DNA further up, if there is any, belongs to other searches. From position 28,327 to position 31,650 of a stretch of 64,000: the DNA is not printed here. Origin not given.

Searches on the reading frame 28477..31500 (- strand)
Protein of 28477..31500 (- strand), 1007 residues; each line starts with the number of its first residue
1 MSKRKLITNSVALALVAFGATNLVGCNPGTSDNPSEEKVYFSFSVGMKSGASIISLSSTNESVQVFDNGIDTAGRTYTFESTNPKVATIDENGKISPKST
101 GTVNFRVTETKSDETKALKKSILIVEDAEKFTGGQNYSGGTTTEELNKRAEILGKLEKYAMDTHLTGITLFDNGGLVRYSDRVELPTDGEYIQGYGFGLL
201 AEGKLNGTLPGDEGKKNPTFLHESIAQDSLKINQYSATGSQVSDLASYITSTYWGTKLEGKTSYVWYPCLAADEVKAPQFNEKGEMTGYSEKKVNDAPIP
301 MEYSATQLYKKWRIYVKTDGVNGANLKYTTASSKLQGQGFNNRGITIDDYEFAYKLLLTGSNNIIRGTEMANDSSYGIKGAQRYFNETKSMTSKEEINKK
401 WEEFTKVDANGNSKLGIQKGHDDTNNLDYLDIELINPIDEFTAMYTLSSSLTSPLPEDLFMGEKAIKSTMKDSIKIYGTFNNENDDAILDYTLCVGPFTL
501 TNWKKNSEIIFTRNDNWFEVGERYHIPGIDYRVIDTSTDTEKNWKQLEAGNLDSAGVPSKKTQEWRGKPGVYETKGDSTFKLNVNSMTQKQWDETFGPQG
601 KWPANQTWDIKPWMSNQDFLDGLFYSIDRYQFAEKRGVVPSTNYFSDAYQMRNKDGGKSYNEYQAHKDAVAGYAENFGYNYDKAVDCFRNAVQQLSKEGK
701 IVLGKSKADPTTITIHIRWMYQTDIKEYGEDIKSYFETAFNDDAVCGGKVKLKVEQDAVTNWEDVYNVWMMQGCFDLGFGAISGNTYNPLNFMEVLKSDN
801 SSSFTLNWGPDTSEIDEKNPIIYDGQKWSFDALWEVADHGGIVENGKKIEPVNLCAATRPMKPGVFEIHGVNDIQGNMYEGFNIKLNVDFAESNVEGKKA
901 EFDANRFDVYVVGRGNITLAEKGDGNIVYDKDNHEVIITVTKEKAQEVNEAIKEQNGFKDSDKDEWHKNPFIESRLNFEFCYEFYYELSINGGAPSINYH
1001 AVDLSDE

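Call 19: search_protein_families(library=pfam, proteins=[window:28477-31500:-], max_evalue=0.001)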
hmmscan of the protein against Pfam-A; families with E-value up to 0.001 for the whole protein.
window:28477-31500:- (1007 aa): 1 family
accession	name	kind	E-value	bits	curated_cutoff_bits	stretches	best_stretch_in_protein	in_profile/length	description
PF00496.27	SBP_bac_5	-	1.4e-15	57.7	32.4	1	437-801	70-365/368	Bacterial extracellular solute-binding proteins, family 5 Middle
